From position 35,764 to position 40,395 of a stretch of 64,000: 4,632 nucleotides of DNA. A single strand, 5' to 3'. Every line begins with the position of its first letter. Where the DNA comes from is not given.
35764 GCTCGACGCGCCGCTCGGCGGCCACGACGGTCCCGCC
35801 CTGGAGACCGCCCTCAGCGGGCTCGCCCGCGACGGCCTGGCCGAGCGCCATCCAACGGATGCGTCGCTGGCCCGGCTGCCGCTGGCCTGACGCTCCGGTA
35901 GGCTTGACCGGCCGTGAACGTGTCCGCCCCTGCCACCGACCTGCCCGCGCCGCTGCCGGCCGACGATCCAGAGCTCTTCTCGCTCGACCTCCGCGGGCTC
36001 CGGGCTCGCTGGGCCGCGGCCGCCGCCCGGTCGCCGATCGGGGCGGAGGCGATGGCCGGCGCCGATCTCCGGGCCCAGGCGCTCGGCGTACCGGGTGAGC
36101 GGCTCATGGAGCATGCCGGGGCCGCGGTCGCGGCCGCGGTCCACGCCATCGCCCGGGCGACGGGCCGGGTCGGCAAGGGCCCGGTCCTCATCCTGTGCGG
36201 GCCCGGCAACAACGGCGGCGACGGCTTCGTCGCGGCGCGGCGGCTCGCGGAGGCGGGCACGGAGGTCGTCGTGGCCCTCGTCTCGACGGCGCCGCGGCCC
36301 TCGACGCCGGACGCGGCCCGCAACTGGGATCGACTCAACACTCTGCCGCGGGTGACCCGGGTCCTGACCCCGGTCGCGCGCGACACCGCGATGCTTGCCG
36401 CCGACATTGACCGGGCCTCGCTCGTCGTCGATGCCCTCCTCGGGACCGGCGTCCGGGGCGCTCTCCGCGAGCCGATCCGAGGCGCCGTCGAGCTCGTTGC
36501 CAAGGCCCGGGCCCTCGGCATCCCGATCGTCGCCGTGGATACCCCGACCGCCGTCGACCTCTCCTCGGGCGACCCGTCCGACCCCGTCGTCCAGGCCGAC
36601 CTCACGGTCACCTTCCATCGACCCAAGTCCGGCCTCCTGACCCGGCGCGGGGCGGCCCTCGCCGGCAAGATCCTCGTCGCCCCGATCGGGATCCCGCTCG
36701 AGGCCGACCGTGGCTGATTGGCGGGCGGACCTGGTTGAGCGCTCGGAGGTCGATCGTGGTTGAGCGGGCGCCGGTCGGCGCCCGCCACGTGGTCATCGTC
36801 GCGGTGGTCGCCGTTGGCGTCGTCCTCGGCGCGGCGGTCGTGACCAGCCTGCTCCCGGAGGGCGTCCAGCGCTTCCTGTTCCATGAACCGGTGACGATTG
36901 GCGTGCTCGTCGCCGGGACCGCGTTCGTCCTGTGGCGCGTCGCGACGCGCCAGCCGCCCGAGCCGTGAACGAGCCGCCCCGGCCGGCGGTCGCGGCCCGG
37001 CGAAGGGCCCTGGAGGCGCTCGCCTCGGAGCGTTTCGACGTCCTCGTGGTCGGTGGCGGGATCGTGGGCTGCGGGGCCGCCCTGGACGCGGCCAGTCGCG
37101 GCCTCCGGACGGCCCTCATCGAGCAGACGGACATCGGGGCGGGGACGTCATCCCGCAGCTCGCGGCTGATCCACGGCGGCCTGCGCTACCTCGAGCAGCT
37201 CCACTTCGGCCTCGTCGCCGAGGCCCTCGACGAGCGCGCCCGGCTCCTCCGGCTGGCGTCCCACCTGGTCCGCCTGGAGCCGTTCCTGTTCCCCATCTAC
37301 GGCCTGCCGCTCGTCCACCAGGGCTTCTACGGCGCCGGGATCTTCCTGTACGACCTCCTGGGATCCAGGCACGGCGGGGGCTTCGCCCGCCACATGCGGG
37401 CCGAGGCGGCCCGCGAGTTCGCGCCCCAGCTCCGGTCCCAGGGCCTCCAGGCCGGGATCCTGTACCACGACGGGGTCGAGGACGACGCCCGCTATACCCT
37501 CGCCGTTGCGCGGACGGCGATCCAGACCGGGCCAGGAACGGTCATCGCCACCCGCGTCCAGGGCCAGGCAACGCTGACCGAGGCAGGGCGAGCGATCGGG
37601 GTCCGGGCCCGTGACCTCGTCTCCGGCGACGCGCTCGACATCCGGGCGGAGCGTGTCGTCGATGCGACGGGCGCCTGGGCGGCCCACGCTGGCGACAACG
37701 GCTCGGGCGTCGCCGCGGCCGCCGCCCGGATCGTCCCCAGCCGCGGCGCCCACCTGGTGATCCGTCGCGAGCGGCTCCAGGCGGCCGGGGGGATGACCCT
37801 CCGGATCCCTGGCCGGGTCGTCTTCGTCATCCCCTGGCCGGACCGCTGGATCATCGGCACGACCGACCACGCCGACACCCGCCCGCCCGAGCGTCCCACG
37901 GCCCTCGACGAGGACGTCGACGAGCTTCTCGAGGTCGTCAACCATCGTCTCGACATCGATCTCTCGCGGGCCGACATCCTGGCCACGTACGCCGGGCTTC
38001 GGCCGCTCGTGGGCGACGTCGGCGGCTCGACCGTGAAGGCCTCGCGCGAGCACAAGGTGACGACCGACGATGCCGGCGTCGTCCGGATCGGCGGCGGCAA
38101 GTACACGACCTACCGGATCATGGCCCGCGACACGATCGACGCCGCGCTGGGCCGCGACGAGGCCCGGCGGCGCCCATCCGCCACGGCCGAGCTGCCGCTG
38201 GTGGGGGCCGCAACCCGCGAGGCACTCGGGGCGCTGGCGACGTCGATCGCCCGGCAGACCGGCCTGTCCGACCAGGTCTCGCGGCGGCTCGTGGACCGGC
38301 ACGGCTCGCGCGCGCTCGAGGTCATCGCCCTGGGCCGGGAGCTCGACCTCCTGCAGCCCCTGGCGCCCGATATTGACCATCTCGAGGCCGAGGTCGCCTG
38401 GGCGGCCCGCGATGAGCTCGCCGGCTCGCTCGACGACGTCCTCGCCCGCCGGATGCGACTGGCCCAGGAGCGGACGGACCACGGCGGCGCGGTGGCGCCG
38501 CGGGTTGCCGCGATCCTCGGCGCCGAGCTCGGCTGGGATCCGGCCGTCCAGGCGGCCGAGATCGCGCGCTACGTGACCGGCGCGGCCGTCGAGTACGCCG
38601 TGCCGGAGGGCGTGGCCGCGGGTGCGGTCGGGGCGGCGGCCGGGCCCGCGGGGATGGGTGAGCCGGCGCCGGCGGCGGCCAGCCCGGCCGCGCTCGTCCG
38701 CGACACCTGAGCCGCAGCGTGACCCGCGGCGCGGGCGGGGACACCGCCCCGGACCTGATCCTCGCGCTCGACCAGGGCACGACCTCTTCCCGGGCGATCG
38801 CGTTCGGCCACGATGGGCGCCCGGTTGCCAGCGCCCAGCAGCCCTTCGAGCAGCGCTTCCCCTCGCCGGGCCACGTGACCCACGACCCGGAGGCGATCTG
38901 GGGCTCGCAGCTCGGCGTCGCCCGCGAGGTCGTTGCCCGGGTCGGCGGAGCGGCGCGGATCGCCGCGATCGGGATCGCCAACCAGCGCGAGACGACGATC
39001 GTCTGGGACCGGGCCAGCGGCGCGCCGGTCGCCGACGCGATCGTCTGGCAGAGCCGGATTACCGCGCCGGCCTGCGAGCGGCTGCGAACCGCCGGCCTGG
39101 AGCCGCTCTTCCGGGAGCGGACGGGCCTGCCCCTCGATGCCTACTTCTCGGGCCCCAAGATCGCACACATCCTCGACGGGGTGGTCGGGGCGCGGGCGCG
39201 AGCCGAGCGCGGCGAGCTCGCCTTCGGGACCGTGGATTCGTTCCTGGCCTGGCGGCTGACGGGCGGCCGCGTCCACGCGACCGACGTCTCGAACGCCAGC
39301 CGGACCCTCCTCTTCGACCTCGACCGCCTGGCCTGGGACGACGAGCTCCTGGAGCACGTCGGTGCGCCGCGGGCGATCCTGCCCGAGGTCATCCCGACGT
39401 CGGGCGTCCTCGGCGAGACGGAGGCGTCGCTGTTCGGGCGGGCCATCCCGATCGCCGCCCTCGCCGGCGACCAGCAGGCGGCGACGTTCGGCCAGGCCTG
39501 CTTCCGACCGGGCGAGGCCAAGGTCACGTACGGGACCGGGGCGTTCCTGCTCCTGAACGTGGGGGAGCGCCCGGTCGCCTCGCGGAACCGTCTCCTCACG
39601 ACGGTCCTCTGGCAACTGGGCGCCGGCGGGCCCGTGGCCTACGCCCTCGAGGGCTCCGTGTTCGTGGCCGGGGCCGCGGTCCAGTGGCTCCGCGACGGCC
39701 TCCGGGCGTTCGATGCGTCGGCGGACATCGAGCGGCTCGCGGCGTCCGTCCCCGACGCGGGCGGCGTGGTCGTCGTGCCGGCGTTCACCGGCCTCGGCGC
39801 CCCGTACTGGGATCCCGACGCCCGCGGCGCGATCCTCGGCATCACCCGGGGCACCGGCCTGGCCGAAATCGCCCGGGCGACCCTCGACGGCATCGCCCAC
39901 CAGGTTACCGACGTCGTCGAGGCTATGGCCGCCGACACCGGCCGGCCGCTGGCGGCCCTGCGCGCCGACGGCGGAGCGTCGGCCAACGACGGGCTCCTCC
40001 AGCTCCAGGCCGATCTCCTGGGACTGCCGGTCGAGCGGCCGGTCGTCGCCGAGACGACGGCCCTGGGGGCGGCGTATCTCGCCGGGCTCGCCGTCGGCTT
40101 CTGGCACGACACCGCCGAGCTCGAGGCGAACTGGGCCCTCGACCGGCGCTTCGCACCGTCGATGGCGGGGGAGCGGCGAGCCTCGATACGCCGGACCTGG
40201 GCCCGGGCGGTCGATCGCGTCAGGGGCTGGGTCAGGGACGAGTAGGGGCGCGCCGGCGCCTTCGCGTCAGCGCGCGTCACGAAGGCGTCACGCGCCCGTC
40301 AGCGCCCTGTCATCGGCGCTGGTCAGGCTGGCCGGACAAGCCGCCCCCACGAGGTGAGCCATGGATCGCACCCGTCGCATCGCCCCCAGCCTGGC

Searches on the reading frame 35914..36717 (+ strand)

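Call 70: search_protein_families(library=pfam, proteins=[window:35914-36717:+], max_evalue=0.00001)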
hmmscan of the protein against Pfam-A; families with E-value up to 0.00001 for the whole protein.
window:35914-36717:+ (267 aa): 1 family
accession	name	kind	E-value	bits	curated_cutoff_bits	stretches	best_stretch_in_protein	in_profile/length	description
PF03853.21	YjeF_N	-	4.2e-41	141.2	24.9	1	62-240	2-169/169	YjeF-related protein N-terminus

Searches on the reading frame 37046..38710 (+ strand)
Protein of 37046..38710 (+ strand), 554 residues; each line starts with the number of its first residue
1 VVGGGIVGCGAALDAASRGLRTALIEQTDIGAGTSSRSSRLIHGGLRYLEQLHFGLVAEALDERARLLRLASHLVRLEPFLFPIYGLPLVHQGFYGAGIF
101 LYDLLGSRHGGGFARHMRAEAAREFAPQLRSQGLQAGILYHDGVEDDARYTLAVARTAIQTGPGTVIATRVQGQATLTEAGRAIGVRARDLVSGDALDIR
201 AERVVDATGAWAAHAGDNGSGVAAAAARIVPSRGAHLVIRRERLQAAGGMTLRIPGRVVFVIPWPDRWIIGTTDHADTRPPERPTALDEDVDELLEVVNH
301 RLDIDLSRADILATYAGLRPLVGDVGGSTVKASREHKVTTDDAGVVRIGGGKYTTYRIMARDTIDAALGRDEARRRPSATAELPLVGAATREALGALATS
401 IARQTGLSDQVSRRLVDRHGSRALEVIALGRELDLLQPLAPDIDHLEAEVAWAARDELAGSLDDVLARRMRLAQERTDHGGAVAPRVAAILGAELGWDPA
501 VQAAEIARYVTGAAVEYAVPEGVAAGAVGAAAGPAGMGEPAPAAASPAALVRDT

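Call 70: search_protein_families(library=pfam, proteins=[window:37046-38710:+], max_evalue=0.00001)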
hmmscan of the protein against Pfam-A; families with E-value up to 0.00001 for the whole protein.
window:37046-38710:+ (554 aa): 3 families
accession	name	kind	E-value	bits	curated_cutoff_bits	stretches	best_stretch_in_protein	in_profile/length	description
PF01266.30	DAO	-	1.5e-44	153.4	27.9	1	2-324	5-315/353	FAD dependent oxidoreductase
PF16901.10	DAO_C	-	2.7e-28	98.8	31.4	1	378-500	1-124/126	C-terminal domain of alpha-glycerophosphate oxidase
PF12831.13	FAD_oxidored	-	5.6e-06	26.3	27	0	2-62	5-66/416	FAD dependent oxidoreductase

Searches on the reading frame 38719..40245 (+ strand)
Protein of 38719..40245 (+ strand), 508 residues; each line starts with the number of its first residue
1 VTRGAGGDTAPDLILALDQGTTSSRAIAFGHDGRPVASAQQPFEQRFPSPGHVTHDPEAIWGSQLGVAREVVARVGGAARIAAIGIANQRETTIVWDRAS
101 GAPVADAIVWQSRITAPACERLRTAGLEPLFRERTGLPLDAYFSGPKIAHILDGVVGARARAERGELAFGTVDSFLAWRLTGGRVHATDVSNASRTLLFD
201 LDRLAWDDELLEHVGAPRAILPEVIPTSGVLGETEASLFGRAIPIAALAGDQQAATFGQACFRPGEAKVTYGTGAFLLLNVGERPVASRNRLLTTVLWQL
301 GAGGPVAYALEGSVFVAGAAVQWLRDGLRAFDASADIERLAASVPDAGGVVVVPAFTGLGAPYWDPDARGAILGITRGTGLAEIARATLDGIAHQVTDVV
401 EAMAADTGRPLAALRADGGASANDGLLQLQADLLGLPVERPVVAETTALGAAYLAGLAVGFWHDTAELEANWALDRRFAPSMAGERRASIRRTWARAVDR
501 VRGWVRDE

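Call 70: search_protein_families(library=pfam, proteins=[window:38719-40245:+], max_evalue=0.00001)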
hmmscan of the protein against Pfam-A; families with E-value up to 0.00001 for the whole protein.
window:38719-40245:+ (508 aa): 2 families
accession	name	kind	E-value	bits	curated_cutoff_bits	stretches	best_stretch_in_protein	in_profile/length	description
PF00370.27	FGGY_N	-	4.3e-60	203.8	28.8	1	14-258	2-245/245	FGGY family of carbohydrate kinases, N-terminal domain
PF02782.22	FGGY_C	-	4.5e-46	157.6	27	1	268-458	2-197/198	FGGY family of carbohydrate kinases, C-terminal domain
